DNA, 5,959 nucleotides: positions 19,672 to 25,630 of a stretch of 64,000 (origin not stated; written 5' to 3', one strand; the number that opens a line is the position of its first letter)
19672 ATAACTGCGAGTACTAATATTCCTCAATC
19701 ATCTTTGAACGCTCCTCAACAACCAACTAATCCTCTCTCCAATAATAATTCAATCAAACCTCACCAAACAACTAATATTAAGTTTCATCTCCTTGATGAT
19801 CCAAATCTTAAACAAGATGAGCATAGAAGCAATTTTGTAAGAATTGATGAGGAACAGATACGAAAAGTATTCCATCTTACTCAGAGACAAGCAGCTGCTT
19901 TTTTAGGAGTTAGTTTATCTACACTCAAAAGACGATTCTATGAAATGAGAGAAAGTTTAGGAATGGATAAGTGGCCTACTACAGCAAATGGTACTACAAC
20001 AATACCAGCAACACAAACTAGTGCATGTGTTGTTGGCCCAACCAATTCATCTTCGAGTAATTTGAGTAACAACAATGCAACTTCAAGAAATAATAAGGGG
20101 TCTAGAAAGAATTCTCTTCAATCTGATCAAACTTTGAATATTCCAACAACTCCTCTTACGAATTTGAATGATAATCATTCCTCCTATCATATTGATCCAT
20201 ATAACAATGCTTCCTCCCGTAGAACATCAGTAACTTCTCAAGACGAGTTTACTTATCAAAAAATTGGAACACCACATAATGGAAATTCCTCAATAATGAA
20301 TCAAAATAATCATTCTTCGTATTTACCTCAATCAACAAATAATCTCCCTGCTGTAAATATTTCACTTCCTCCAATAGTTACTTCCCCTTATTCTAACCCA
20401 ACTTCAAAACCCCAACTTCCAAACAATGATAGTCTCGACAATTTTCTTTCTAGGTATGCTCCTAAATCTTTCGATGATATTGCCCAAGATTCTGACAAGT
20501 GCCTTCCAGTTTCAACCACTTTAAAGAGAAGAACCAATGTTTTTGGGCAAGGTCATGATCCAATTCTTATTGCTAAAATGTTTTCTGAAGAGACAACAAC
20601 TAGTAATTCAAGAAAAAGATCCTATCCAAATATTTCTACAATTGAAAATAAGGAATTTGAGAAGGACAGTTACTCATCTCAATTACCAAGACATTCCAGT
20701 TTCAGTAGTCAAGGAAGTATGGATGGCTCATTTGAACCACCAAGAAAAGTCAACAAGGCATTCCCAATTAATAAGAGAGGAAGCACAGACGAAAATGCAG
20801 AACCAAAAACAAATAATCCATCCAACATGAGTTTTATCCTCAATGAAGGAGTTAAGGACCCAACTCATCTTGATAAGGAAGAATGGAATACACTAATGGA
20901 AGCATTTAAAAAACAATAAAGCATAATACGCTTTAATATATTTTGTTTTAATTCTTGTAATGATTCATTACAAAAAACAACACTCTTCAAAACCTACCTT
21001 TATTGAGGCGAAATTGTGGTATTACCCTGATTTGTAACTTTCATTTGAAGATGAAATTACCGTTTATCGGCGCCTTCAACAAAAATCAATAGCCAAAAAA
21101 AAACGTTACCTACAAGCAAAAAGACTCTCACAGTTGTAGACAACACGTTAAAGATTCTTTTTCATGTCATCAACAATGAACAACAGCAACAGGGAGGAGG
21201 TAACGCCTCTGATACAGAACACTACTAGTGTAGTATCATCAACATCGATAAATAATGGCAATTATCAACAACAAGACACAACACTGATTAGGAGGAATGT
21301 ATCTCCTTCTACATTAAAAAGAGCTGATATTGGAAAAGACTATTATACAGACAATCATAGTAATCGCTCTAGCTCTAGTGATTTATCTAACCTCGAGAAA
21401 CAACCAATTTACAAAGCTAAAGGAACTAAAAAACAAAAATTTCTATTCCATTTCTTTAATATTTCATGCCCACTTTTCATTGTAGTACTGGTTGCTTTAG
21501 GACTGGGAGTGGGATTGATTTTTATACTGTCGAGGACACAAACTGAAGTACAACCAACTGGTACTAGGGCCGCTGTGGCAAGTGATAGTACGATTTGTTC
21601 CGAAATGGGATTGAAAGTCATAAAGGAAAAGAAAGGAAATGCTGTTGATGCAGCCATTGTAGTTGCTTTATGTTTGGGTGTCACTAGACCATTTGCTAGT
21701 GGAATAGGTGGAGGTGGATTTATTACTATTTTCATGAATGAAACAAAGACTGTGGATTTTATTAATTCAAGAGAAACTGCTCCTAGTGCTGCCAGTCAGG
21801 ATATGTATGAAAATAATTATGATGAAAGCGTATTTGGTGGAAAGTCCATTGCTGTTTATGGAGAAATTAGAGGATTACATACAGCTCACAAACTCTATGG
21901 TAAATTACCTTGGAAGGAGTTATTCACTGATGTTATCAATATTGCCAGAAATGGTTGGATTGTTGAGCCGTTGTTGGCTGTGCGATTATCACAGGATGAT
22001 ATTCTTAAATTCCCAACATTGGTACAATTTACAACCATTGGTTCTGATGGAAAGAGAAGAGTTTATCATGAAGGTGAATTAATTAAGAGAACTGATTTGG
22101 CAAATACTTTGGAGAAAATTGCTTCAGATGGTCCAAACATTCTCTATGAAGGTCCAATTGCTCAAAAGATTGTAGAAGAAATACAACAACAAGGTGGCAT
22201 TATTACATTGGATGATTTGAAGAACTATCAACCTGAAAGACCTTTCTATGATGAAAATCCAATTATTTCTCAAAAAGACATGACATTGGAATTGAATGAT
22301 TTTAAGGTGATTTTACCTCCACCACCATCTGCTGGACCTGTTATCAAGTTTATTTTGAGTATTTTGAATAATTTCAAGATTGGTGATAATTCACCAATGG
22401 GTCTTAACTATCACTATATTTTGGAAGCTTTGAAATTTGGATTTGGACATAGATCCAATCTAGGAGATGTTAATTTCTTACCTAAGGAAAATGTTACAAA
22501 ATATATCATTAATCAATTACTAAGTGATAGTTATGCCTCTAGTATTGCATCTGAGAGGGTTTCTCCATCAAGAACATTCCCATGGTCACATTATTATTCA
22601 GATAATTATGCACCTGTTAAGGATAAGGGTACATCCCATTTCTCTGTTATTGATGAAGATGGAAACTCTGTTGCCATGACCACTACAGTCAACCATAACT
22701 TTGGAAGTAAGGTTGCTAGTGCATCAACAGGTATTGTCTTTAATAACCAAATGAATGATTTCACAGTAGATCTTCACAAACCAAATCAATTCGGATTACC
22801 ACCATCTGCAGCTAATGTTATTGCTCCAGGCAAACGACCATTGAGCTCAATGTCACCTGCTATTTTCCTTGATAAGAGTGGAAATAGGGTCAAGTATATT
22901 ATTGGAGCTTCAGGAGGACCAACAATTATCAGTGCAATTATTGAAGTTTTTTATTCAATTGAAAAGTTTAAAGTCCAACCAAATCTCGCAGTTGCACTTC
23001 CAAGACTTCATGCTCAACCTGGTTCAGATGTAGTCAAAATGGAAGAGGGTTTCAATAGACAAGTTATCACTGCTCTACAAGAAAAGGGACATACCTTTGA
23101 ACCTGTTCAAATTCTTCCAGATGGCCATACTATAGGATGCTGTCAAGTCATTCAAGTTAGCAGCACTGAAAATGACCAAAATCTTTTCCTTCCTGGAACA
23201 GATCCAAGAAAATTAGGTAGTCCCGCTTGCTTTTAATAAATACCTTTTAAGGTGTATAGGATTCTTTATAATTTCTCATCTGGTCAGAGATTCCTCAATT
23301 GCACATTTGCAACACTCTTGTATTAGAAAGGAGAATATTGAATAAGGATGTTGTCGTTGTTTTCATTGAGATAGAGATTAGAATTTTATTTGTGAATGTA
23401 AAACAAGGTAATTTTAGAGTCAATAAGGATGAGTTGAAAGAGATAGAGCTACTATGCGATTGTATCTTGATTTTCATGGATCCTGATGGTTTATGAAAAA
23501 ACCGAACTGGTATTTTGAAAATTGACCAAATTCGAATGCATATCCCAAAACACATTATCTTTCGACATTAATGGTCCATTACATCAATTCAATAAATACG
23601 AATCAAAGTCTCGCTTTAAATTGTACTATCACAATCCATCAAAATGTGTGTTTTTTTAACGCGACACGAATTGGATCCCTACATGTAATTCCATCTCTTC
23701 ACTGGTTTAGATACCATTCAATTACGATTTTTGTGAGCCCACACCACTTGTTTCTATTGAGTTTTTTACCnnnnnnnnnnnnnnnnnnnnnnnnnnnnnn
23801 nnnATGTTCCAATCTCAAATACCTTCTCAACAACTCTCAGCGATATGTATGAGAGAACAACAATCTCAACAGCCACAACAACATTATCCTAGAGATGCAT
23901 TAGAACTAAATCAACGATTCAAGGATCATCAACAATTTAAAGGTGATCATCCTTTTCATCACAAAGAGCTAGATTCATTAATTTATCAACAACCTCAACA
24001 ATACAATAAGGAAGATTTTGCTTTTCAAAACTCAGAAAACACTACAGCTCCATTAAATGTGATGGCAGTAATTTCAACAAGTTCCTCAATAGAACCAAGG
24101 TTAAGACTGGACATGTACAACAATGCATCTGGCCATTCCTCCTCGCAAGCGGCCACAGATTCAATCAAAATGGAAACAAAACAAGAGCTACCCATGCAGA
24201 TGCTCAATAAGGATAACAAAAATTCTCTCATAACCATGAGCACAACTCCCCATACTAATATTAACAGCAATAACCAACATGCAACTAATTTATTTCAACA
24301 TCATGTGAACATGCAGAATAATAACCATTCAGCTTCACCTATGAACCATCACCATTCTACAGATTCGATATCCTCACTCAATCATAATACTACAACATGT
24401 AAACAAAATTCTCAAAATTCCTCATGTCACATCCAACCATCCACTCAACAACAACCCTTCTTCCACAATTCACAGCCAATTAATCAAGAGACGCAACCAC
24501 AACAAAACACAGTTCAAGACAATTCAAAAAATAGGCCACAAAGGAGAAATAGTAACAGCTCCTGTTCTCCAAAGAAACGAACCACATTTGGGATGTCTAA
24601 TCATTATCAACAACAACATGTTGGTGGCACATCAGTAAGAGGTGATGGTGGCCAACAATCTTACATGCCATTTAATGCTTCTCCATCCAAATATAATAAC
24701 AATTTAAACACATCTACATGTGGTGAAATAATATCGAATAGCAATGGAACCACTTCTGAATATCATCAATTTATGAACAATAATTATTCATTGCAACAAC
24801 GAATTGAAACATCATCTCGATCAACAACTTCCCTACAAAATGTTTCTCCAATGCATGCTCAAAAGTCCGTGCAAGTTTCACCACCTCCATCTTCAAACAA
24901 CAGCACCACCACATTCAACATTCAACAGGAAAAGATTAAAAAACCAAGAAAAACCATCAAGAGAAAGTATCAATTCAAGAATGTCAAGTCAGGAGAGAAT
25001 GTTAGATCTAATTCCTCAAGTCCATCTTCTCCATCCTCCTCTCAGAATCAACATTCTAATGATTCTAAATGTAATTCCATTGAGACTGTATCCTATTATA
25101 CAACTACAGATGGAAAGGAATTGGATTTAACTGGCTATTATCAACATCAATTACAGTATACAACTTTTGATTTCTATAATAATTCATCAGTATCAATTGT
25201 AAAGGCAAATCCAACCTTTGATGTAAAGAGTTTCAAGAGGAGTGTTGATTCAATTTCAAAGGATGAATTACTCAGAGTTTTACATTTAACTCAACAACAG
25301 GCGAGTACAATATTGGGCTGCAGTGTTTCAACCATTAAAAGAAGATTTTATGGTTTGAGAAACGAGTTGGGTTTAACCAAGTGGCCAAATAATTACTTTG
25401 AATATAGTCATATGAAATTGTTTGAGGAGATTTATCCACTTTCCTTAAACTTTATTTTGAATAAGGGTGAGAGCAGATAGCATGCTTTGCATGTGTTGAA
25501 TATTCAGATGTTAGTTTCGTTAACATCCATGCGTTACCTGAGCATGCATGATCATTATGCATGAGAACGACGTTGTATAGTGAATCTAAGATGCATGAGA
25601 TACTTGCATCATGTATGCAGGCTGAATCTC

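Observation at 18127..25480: Two paralogous low-complexity proteins sharing a divergent RWP-RK-like (KWP) C-terminal domain, flanking a GGT gene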

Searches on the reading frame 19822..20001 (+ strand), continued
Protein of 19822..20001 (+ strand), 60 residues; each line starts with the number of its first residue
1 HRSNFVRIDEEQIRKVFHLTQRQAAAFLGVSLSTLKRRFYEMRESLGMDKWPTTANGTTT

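Call 73: search_protein_families(library=pfam, proteins=[P0092, P0105, P0130, P0066, P0069], max_evalue=0.1)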
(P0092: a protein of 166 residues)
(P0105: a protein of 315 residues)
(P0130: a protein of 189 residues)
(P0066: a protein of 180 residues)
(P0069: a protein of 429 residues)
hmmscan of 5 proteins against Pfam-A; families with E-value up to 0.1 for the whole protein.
P0092 (166 aa): 2 families
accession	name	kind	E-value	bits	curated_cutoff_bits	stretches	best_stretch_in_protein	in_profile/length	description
PF02042.20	RWP-RK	-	5.6e-13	49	29.3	1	75-121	2-47/49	RWP-RK domain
PF02954.25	HTH_8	-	0.06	13.5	22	0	89-105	22-38/42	Bacterial regulatory protein, Fis family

P0105 (315 aa): 7 families
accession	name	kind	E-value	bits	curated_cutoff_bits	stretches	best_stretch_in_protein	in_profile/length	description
PF02042.20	RWP-RK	-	1.3e-08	35.1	29.3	1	152-196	1-43/49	RWP-RK domain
PF02954.25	HTH_8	-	0.0061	16.7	22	1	166-183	21-38/42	Bacterial regulatory protein, Fis family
PF08281.18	Sigma70_r4_2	-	0.012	15.7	25.7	1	159-184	22-47/54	Sigma-70, region 4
PF20432.4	Xre-like-HTH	-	0.028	15.2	25.8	1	158-189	18-45/63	Antitoxin Xre-like helix-turn-helix domain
PF05086.17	Dicty_REP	-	0.04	12.4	21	1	31-155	239-349/911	Dictyostelium (Slime Mold) REP protein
PF13412.12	HTH_24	-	0.056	13.5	21.9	0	164-183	18-37/48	Winged helix-turn-helix DNA-binding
PF13384.12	HTH_23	-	0.065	13.5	24.6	0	164-182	18-36/50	Homeodomain-like domain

P0130 (189 aa): 3 families
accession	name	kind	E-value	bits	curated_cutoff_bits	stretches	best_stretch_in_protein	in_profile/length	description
PF02042.20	RWP-RK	-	4.6e-10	39.7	29.3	1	61-105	2-46/49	RWP-RK domain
PF20432.4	Xre-like-HTH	-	0.026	15.3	25.8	1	65-90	17-42/63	Antitoxin Xre-like helix-turn-helix domain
PF20586.3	DUF6788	-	0.091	13.4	27.2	0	156-188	4-35/103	Family of unknown function (DUF6788)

P0066 (180 aa): 8 families
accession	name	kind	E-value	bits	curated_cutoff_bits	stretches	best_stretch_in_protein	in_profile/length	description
PF02042.20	RWP-RK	-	1.1e-09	38.5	29.3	1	50-92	2-43/49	RWP-RK domain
PF20432.4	Xre-like-HTH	-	7.7e-05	23.4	25.8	1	55-79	18-42/63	Antitoxin Xre-like helix-turn-helix domain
PF01381.28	HTH_3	-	0.0008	19.8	23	1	54-79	3-28/55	Helix-turn-helix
PF13542.12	HTH_Tnp_ISL3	-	0.0014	18.5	27.4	1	58-83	24-49/51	Helix-turn-helix domain of transposase family ISL3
PF08281.18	Sigma70_r4_2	-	0.0053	16.8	25.7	1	59-81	25-47/54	Sigma-70, region 4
PF02954.25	HTH_8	-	0.011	15.9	22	1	62-80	20-38/42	Bacterial regulatory protein, Fis family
PF12728.13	HTH_17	-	0.038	14.7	27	0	64-79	5-20/51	Helix-turn-helix domain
PF05225.22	HTH_psq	-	0.046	13.9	20.4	1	62-82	18-37/45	helix-turn-helix, Psq domain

P0069 (429 aa): 9 families
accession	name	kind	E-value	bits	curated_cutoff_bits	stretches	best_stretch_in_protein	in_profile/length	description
PF02042.20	RWP-RK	-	1.8e-10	41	29.3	1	138-184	2-47/49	RWP-RK domain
PF20432.4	Xre-like-HTH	-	0.002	18.8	25.8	1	140-168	15-44/63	Antitoxin Xre-like helix-turn-helix domain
PF08281.18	Sigma70_r4_2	-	0.0029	17.7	25.7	1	144-169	22-47/54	Sigma-70, region 4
PF02954.25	HTH_8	-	0.0068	16.6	22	1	150-168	20-38/42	Bacterial regulatory protein, Fis family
PF13542.12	HTH_Tnp_ISL3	-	0.0071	16.2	27.4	1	150-170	28-48/51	Helix-turn-helix domain of transposase family ISL3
PF12728.13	HTH_17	-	0.039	14.6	27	1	149-167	2-20/51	Helix-turn-helix domain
PF12964.13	DUF3853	-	0.075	13.6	22.1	0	133-167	32-65/97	Protein of unknown function (DUF3853)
PF00376.29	MerR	-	0.09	13.1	28.2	0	153-171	4-20/38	MerR family regulatory protein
PF01381.28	HTH_3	-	0.096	13.2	23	0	149-167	10-28/55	Helix-turn-helix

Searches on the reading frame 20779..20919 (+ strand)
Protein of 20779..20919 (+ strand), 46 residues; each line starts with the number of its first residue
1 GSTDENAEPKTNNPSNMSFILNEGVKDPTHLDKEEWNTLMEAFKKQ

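Call 73: search_protein_families(library=pfam, proteins=[window:20779-20919:+], max_evalue=0.1)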
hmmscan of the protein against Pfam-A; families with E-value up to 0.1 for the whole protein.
window:20779-20919:+ (46 aa): 0 families

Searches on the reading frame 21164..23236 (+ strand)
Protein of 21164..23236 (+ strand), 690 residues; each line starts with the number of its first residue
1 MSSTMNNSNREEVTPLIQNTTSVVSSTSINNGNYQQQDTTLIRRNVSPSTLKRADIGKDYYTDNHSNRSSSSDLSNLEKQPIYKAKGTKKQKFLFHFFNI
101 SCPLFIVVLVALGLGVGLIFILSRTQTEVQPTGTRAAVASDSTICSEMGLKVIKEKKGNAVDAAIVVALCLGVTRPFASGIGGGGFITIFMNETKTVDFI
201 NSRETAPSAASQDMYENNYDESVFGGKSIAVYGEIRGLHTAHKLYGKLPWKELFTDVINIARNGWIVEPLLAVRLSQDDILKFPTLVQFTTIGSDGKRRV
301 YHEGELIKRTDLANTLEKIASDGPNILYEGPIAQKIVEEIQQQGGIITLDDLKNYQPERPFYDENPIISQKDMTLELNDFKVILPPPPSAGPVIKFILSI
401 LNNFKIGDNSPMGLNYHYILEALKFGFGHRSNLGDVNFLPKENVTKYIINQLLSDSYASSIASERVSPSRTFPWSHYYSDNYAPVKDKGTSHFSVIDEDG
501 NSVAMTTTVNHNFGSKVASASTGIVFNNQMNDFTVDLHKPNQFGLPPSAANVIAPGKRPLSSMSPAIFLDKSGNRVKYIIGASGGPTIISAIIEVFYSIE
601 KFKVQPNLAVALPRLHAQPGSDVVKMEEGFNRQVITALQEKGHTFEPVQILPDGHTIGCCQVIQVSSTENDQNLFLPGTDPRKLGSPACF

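Call 3: search_protein_families(library=pfam, proteins=[window:21164-23236:+], max_evalue=1)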
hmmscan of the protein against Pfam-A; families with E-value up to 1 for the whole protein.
window:21164-23236:+ (690 aa): 2 families
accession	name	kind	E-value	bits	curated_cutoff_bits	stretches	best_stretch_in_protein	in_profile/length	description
PF01019.26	G_glu_transpept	-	2e-145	486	27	1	155-683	5-510/512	Gamma-glutamyltranspeptidase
PF06305.16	LapA_dom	-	0.29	11.5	28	1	95-123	10-38/64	Lipopolysaccharide assembly protein A domain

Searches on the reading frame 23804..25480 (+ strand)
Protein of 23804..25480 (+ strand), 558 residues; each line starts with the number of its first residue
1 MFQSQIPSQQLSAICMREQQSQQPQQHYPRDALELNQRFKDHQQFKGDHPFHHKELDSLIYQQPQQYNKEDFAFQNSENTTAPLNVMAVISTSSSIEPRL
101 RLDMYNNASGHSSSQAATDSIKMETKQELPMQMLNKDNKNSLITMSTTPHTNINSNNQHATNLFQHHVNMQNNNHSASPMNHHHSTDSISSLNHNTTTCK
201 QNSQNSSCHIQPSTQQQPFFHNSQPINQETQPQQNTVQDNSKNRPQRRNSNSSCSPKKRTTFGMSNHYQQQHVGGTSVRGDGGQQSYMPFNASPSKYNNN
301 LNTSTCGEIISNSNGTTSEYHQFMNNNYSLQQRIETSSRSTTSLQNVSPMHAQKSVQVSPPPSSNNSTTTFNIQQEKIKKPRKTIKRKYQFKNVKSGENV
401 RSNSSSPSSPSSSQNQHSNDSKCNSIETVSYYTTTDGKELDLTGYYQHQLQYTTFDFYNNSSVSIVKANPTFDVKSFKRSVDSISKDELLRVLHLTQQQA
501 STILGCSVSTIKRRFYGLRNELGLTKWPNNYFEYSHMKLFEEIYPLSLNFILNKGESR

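Call 3: search_protein_families(library=pfam, proteins=[window:23804-25480:+], max_evalue=1)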
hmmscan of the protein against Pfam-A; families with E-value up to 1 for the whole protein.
window:23804-25480:+ (558 aa): 7 families
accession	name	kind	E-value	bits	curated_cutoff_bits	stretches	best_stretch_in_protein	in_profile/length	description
PF02042.20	RWP-RK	-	2.9e-05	24.3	29.3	1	483-529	1-43/49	RWP-RK domain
PF20432.4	Xre-like-HTH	-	0.0015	19.2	25.8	1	488-513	17-42/63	Antitoxin Xre-like helix-turn-helix domain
PF08281.18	Sigma70_r4_2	-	0.0054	16.8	25.7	1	489-515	21-47/54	Sigma-70, region 4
PF14394.12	DUF4423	-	0.0081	16.4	30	1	322-386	73-137/165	Domain of unknown function (DUF4423)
PF13542.12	HTH_Tnp_ISL3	-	0.037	13.9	27.4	1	490-515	22-47/51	Helix-turn-helix domain of transposase family ISL3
PF13613.12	HTH_Tnp_4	-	0.15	12.1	27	1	493-516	18-41/53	Helix-turn-helix of DDE superfamily endonuclease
PF13384.12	HTH_23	-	0.29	11.4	24.6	1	494-513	17-36/50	Homeodomain-like domain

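Call 6: find_homologous_proteins(query=window:23804-25480:+)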
Query window:23804-25480:+ (558 aa): 1 proteins with E <= 0.001 among 8000 candidates.
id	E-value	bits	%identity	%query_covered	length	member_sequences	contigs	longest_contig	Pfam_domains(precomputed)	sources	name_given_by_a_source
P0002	0.0e+0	1226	100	100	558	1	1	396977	-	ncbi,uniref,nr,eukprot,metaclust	ncbi:Hypothetical protein NAEGRDRAFT_80184 [Naegleria gruberi]|uniref:RWP-RK domain-containing prote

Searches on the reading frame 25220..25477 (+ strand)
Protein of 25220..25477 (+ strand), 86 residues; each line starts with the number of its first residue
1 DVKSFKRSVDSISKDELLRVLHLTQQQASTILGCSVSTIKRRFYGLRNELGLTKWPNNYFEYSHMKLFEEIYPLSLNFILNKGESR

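Call 36: search_protein_families(library=pfam, alignment_id=A3, max_evalue=0.01)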
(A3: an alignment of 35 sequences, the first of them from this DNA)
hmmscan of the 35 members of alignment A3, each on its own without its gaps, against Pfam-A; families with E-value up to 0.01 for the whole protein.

A. member 1, seq(86 aa): 4 families
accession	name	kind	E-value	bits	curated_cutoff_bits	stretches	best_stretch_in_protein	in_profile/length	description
PF02042.20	RWP-RK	-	1.3e-06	28.7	29.3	1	11-57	1-43/49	RWP-RK domain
PF20432.4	Xre-like-HTH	-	0.00024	21.8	25.8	1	15-41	16-42/63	Antitoxin Xre-like helix-turn-helix domain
PF08281.18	Sigma70_r4_2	-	0.0004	20.4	25.7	1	17-43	21-47/54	Sigma-70, region 4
PF13542.12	HTH_Tnp_ISL3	-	0.004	17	27.4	1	18-43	22-47/51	Helix-turn-helix domain of transposase family ISL3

B. families by the number of members that match (of 35 scanned): 6 families
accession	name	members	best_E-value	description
PF02042.20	RWP-RK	35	4.6e-09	RWP-RK domain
PF08281.18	Sigma70_r4_2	10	0.00022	Sigma-70, region 4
PF20432.4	Xre-like-HTH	8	0.00016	Antitoxin Xre-like helix-turn-helix domain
PF13542.12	HTH_Tnp_ISL3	6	0.0011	Helix-turn-helix domain of transposase family ISL3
PF13384.12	HTH_23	6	0.0015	Homeodomain-like domain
PF13556.12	HTH_30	1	0.008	PucR C-terminal helix-turn-helix domain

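Call 43: predict_structure(alignment_id=A3)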
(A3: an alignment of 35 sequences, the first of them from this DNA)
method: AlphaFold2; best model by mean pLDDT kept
length: 86 residues; sequences in the alignment: 35
mean_pLDDT: 77.1   pTM: 0.62
mean pLDDT of the five models: 77.1, 76.2, 75.1, 74.0, 74.0
residues with pLDDT >= 90: 23; 70-90: 30; 50-70: 29; < 50: 4
segments of 3 or more residues with pLDDT < 50: none
pLDDT, mean of each block of 10 residues (from residue 1): 68 88 90 92 90 80 65 59 55
secondary structure, 60 per line:
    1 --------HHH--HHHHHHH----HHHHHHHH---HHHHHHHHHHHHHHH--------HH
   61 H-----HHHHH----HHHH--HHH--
elements in order: H14-20 H25-32 H36-50 H67-71 H76-79

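Call 46: fold_search(model_id=the predicted structure, library=pdb)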
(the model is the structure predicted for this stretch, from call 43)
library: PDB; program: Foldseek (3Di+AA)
matches with E <= 10: 652; with E <= 0.001: 0
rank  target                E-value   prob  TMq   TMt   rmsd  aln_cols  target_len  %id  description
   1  2cyy                  4.9e-01  0.89  0.40  0.24   3.9        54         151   22  Crystal structure of PH1519 from Pyrococcus horikosii OT3 (released 2006-09-19)
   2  6ugl_A                5.2e-01  0.87  0.40  0.18   4.9        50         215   20  Vibrio cholerae quorum-sensing receptor VqmA bound to its autoinducer ligand DPO (released 2020-01-29)
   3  1fse_D                5.5e-01  0.66  0.44  0.53   5.8        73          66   16  CRYSTAL STRUCTURE OF THE BACILLUS SUBTILIS REGULATORY PROTEIN GERE (released 2001-03-21)
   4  6kju_B                6.2e-01  0.82  0.51  0.22   6.5        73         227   19  Huge conformation shift of Vibrio cholerae VqmA dimer in the absence of target DNA provides insight into DNA-binding m (released 2019-11-13)
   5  8wpa_D                6.2e-01  0.63  0.47  0.46   7.0        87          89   22  Crystal Structure of the Acinetobacter baumannii LysR family regulator AceR DNA-binding domain (H32) (released 2025-04-16)
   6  1fse_A                7.4e-01  0.69  0.45  0.54   3.8        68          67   18  CRYSTAL STRUCTURE OF THE BACILLUS SUBTILIS REGULATORY PROTEIN GERE (released 2001-03-21)
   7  8wpa_C                7.4e-01  0.63  0.47  0.48   7.1        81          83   22  Crystal Structure of the Acinetobacter baumannii LysR family regulator AceR DNA-binding domain (H32) (released 2025-04-16)
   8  2p5v_C                7.8e-01  0.80  0.39  0.23   3.1        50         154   24  Crystal Structure of Transcriptional Regulator NMB0573 from Neisseria Meningitidis (released 2007-04-03)
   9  7trv_B                7.8e-01  0.41  0.41  0.41   7.6        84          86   15  Crystal Structure of the DNA-Binding Domain of the LysR family Transcriptional Regulator YfbA from Yersinia pestis (released 2022-02-09)
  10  6ide_A                8.2e-01  0.69  0.43  0.18   7.8        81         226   16  Crystal structure of the Vibrio cholera VqmA-Ligand-DNA complex provides molecular mechanisms for drug design (released 2019-01-16)
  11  2p5v_G                8.7e-01  0.69  0.39  0.23   4.4        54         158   22  Crystal Structure of Transcriptional Regulator NMB0573 from Neisseria Meningitidis (released 2007-04-03)
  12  1zlj_D                8.7e-01  0.57  0.42  0.53   8.9        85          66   15  Crystal Structure of the Mycobacterium tuberculosis Hypoxic Response Regulator DosR C-terminal Domain (released 2006-01-31)
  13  2p6t_F                9.2e-01  0.75  0.39  0.23   3.1        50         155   24  CRYSTAL STRUCTURE OF TRANSCRIPTIONAL REGULATOR NMB0573 and L-LEUCINE COMPLEX FROM NEISSERIA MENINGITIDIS (released 2007-04-03)
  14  1zlk_A                9.2e-01  0.63  0.44  0.56   8.2        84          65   14  Crystal Structure of the Mycobacterium tuberculosis Hypoxic Response Regulator DosR C-terminal Domain-DNA Complex (released 2006-01-31)
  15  2efo                  9.8e-01  0.72  0.39  0.24   3.0        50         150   14  Crystal structure of Tyr77 to Ala of ST1022 from Sulfolobus tokodaii 7 (released 2008-02-26)
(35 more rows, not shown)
